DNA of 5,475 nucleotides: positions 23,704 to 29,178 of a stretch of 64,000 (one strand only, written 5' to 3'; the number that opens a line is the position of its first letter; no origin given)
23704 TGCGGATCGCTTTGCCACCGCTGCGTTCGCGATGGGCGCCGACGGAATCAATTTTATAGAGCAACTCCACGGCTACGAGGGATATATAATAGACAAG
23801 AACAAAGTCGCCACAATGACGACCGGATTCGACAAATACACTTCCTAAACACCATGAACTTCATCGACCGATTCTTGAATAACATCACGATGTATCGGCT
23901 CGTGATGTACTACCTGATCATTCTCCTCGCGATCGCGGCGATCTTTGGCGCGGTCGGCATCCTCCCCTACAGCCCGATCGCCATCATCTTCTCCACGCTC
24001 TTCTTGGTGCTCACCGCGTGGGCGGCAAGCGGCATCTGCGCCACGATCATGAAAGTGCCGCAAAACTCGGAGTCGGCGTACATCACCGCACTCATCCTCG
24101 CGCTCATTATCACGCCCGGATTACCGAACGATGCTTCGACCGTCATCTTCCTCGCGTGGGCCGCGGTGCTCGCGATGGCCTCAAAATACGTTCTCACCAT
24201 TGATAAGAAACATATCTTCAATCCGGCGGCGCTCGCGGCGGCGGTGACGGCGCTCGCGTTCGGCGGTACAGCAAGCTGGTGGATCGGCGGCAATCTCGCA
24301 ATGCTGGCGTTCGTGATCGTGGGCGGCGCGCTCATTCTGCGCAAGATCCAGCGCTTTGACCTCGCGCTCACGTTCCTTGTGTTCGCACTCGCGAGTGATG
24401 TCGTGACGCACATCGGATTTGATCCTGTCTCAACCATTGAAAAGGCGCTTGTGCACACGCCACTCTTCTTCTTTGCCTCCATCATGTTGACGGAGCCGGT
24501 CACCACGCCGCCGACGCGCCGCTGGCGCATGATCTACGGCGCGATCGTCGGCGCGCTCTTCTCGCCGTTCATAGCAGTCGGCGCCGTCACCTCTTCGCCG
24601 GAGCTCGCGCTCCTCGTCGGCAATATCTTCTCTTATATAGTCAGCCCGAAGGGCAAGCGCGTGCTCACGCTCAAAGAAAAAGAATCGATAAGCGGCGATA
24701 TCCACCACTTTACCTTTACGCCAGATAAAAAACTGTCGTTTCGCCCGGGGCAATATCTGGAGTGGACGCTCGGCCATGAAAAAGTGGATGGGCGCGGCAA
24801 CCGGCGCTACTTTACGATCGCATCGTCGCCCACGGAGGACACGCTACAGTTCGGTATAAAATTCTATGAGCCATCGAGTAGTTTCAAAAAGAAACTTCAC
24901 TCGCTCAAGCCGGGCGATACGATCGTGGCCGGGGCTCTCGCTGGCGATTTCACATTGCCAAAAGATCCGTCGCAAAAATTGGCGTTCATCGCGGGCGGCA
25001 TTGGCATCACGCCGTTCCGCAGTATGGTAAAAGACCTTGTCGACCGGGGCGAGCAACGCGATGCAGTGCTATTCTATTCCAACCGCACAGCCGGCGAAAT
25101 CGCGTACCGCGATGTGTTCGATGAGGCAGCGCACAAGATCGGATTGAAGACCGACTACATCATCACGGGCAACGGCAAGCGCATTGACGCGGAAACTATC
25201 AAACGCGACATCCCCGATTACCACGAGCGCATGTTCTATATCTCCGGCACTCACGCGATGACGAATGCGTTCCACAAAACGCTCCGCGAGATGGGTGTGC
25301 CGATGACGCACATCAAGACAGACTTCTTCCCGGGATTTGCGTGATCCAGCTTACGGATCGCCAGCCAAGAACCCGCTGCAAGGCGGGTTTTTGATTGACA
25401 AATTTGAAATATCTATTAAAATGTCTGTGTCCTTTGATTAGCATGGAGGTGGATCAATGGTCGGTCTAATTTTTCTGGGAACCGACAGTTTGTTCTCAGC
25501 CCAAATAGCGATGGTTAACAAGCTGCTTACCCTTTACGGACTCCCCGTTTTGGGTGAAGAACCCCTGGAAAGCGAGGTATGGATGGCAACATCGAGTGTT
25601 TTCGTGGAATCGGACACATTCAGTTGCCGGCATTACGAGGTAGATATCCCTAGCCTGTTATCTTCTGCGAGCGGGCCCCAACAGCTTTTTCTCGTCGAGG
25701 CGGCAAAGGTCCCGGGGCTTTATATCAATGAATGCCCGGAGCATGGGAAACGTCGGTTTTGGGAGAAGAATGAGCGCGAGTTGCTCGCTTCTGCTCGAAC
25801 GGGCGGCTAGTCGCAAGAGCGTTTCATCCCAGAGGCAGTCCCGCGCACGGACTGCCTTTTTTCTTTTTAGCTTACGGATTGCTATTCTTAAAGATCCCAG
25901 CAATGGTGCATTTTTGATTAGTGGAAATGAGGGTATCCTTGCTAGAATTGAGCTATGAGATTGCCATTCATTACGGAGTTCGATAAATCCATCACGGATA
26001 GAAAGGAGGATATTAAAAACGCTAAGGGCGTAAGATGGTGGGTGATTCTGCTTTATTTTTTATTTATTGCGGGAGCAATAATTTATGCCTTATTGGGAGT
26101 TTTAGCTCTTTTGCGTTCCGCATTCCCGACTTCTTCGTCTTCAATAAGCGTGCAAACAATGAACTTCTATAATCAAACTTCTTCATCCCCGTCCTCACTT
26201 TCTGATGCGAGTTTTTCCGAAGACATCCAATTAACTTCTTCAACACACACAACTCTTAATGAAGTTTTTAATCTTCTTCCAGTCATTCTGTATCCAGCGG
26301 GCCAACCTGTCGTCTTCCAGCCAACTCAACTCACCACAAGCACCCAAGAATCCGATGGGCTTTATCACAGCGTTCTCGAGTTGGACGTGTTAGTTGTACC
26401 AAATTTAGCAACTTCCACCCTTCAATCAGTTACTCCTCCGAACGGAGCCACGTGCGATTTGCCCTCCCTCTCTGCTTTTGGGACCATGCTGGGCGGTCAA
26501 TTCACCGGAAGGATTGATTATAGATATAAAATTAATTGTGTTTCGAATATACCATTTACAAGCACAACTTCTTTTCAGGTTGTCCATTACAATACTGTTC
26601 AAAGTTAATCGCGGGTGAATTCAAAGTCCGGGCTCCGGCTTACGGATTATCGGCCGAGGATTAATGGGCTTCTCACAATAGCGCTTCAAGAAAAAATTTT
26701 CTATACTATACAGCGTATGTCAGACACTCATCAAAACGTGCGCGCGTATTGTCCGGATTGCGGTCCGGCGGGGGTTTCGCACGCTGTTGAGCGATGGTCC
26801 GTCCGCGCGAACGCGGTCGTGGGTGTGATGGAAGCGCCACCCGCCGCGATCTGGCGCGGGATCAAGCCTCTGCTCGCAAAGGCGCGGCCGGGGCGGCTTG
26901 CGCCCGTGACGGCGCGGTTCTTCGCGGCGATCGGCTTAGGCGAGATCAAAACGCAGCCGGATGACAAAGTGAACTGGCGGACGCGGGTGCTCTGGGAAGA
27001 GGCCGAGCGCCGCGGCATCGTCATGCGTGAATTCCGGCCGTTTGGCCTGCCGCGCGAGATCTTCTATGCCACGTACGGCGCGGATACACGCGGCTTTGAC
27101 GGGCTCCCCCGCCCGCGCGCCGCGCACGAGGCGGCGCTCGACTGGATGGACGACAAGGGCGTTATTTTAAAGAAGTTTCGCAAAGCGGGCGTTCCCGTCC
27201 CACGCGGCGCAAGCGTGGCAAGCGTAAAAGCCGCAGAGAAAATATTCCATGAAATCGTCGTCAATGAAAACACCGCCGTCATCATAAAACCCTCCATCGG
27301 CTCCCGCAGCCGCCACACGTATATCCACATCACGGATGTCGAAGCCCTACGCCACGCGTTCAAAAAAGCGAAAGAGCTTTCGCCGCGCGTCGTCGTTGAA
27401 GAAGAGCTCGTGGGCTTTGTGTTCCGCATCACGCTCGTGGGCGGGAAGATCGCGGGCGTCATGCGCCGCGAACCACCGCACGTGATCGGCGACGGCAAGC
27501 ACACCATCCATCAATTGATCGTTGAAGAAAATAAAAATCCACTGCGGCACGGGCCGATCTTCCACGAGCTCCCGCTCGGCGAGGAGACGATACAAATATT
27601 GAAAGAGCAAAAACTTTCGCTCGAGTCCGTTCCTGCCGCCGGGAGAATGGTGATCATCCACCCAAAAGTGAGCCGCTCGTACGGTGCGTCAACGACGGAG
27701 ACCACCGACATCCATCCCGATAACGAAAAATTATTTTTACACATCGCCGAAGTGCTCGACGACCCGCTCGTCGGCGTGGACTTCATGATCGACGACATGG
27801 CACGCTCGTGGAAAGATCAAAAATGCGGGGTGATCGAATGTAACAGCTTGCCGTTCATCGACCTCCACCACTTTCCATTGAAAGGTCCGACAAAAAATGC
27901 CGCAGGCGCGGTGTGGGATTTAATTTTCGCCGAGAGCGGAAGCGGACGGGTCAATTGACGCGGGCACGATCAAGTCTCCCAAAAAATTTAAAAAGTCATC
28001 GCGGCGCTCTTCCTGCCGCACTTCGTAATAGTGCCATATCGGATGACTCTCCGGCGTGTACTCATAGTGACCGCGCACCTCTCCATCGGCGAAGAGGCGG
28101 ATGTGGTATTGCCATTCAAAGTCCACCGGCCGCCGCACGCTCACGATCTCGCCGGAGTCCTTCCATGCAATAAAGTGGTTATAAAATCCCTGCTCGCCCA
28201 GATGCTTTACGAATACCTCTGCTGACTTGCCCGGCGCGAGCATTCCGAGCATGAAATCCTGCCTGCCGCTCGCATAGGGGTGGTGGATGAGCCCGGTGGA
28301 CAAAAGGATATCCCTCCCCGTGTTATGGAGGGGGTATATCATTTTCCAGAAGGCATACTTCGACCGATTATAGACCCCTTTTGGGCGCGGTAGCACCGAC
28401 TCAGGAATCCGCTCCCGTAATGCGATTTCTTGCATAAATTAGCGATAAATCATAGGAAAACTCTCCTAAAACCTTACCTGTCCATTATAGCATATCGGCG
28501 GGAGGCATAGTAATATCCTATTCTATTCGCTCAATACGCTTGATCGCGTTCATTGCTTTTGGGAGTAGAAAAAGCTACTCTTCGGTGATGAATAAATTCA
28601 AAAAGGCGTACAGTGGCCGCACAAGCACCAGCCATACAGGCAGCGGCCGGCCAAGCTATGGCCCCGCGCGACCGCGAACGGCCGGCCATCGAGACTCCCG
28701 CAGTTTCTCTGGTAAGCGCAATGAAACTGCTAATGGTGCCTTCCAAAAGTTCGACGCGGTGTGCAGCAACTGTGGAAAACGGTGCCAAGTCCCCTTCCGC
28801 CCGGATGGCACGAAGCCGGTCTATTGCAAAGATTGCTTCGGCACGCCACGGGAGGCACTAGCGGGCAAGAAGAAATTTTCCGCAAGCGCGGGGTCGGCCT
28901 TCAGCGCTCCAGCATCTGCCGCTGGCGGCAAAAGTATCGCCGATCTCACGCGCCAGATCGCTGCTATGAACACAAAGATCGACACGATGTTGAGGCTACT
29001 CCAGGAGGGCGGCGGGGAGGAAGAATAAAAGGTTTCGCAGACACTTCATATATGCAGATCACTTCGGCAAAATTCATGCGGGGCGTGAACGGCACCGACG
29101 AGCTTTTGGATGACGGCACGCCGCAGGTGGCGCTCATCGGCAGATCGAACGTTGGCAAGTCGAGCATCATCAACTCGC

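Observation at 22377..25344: Compact three-gene flavin module: extracytoplasmic PG-anchored FMN-binding protein (SGAT motif), cytoplasmic-type ApbE, and membrane-embedded FNR-like oxidoreductase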

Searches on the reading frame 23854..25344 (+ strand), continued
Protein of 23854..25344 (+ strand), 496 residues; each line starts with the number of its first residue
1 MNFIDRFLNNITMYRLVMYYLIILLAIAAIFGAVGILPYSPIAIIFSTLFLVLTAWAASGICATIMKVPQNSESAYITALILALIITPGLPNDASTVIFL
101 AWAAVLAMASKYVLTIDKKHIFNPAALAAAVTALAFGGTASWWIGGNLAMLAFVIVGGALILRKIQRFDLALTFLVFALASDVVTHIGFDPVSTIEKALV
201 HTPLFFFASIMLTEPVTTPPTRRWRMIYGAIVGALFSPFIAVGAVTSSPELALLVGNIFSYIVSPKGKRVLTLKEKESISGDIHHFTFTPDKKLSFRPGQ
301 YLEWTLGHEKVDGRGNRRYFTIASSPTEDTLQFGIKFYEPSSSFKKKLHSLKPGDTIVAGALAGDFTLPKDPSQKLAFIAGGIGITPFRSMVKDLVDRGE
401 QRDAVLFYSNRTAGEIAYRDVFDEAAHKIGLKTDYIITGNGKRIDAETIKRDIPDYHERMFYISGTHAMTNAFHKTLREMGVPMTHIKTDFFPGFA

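Call 23: search_solved_structures(query=window:23854-25341:+, max_evalue=0.01, show_alignments=0)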
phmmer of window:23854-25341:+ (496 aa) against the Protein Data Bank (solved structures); distinct sequences matched with E-value up to 0.01: 69 (the best 60 are shown).
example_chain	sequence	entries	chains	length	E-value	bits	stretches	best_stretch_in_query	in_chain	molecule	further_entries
9gxb_A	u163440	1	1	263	2.1e-10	43.1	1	282-422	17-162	ferredoxin--NADP(+) reductase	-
9gxc_A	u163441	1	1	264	2.1e-10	43.1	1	282-422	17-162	ferredoxin--NADP(+) reductase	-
6rr3_A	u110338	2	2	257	2.3e-10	43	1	283-422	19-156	Ferredoxin-NADP reductase | Ferredoxin--NADP reductase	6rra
4f7d_A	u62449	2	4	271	5.3e-09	38.5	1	283-422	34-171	Ferredoxin--NADP reductase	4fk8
4b4d_A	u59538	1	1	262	2e-08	36.6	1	284-424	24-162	FERREDOXIN-NADP REDUCTASE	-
4wqm_A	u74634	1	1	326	2.2e-08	36.4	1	273-490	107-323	Toluene-4-monooxygenase electron transfer component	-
2qdx_A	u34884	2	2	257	3.8e-08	35.7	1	284-423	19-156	Ferredoxin reductase | Ferredoxin--NADP+ reductase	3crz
2eix_A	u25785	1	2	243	3.9e-08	35.6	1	265-437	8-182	NADH-cytochrome b5 reductase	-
7qty_A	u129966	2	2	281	4.7e-08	35.4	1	345-494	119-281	Na(+)-translocating NADH-quinone reductase subunit F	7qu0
1a8p_A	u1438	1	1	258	1.1e-07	34.1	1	284-424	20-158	NADPH:FERREDOXIN OXIDOREDUCTASE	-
7qu3_A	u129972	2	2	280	1.7e-07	33.5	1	320-493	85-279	Na(+)-translocating NADH-quinone reductase subunit F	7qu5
1fdr_A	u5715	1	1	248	1.7e-07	33.5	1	294-426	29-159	FLAVODOXIN REDUCTASE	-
5thx_A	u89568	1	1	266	1.9e-07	33.4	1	285-424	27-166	Ferredoxin--NADP reductase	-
4g1b_A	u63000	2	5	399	3.1e-07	32.7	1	271-478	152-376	Flavohemoglobin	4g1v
1cqx_A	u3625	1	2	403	3.6e-07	32.4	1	266-427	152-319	FLAVOHEMOPROTEIN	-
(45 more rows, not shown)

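Call 37: predict_structure(alignment_id=A3)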
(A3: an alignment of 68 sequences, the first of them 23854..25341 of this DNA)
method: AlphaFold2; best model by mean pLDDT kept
length: 496 residues; sequences in the alignment: 68
mean_pLDDT: 84.4   pTM: 0.81
mean pLDDT of the five models: 84.4, 83.4, 82.5, 82.0, 80.9
residues with pLDDT >= 90: 195; 70-90: 254; 50-70: 41; < 50: 6
segments of 3 or more residues with pLDDT < 50: 315-317, 494-496
pLDDT, mean of each block of 10 residues (from residue 1): 73 83 93 88 94 94 82 87 89 89 92 79 87 70 70 90 86 94 81 85 87 82 90 86 69 90 75 88 86 81 66 51 80 79 80 86 83 94 86 93 94 84 94 91 91 95 86 92 91 50
secondary structure, 60 per line:
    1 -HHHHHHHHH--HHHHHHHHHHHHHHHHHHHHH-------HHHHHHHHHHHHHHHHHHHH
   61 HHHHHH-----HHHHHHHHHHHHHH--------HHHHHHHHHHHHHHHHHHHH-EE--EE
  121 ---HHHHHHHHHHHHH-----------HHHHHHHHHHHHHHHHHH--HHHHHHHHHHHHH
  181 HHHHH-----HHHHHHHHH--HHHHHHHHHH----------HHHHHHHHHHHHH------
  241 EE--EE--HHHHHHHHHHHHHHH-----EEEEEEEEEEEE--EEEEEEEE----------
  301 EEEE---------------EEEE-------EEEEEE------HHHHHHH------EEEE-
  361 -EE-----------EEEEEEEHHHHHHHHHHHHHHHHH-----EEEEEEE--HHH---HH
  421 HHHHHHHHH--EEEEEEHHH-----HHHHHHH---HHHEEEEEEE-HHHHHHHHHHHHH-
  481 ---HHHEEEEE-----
elements in order: H2-10 H13-33 H41-66 H72-85 H94-113 H124-136 H148-165 H168-185 H191-199 H202-211 H222-234 H249-263 E269-280 E283-290 E301-304 E320-323 E331-336 H343-349 E356-359 E375-381 H382-398 E404-410 H419-429 E432-437 H446-452 E459-465 H467-479 E487-491
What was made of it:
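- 23854..24648 (+): g3 N-terminal domain (aa 1-265): a 10-helix membrane domain with the NqrB/RnfD fold. The model has pLDDT 84.4 (call 37).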

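Call 39: fold_search(model_id=the predicted structure, library=pdb)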
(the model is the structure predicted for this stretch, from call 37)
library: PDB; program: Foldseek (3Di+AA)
matches with E <= 10: 1361; with E <= 0.001: 319
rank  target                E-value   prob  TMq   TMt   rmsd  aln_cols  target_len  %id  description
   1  6o0a                  1.5e-15  1.00  0.42  0.53  10.2       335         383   19  Crystal structure of flavohemoglobin from Malassezia yamatoensis with bound FAD and heme determined by iron SAD phasing (released 2019-03-06)
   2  4g1v                  6.1e-15  1.00  0.44  0.54  10.8       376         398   19  X-ray structure of yeast flavohemoglobin (released 2012-11-14)
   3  5ogx                  4.8e-14  1.00  0.41  0.59   3.5       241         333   22  Crystal structure of Amycolatopsis cytochrome P450 reductase GcoB. (released 2018-07-04)
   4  1gvh                  4.8e-14  1.00  0.44  0.54  10.1       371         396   16  The X-ray structure of ferric Escherichia coli flavohemoglobin reveals an unespected geometry of the distal heme pocket (released 2002-08-06)
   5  4g1b_A                6.2e-14  1.00  0.43  0.52  11.5       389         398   18  X-ray structure of yeast flavohemoglobin in complex with econazole (released 2012-11-14)
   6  8qt6                  1.9e-13  1.00  0.38  0.46  17.1       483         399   16  Cryo-EM structure of Streptococcus pneumoniae NADPH oxidase (released 2024-07-24)
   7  8qq1_F                4.0e-13  1.00  0.39  0.81   3.4       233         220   19  SpNOX dehydrogenase domain, mutant F397W in complex with Flavin adenine dinucleotide (FAD) (released 2024-05-08)
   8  8qta                  5.2e-13  1.00  0.41  0.50  17.3       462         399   18  Cryo-EM structure of Streptococcus pneumoniae NADPH oxidase F397A mutant in complex with NADPH (released 2024-07-24)
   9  8qq1_C                7.7e-13  1.00  0.38  0.80   3.5       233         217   18  SpNOX dehydrogenase domain, mutant F397W in complex with Flavin adenine dinucleotide (FAD) (released 2024-05-08)
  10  1cqx_A                1.2e-12  1.00  0.35  0.42  12.4       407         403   17  Crystal structure of the flavohemoglobin from Alcaligenes eutrophus at 1.75 A resolution (released 1999-08-31)
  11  4eh1_A                1.7e-12  1.00  0.38  0.75   3.4       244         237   19  Crystal Structure of the Flavohem-like-FAD/NAD Binding Domain of Nitric Oxide Dioxygenase from Vibrio cholerae O1 biov (released 2012-04-25)
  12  2eix_A                1.7e-12  1.00  0.39  0.74   3.9       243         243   22  The Structure of Physarum polycephalum cytochrome b5 reductase (released 2007-04-17)
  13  4wqm                  2.0e-12  1.00  0.38  0.55   4.8       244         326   21  Structure of the toluene 4-monooxygenase NADH oxidoreductase T4moF, K270S K271S variant (released 2015-09-09)
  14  8qq5_A                3.5e-12  1.00  0.37  0.78   3.6       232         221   19  Structure of WT SpNox DH domain: a bacterial NADPH oxidase. (released 2024-05-08)
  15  6kbh                  4.5e-12  1.00  0.37  0.25   5.9       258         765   19  Crystal structure of an intact type IV self-sufficient cytochrome P450 monooxygenase (released 2020-07-01)
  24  7c3b_A                9.7e-12  1.00  0.39  0.58   3.6       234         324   20  Ferredoxin reductase in carbazole 1,9a-dioxygenase (FAD apo form) (released 2021-05-26)
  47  7c3a_C                2.7e-11  1.00  0.39  0.57   4.2       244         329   20  Ferredoxin reductase in carbazole 1,9a-dioxygenase (released 2021-05-26)
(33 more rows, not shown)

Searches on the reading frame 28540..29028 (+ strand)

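Call 32: search_protein_families(library=pfam, proteins=[window:28540-29028:+], max_evalue=0.001)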
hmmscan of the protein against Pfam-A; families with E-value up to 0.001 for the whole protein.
window:28540-29028:+ (162 aa): 1 family
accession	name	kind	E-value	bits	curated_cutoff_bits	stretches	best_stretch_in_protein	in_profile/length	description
PF23477.1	zf_Tbcl_2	-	9.5e-15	54.5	27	1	70-101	3-34/37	Probable treble clef zinc finger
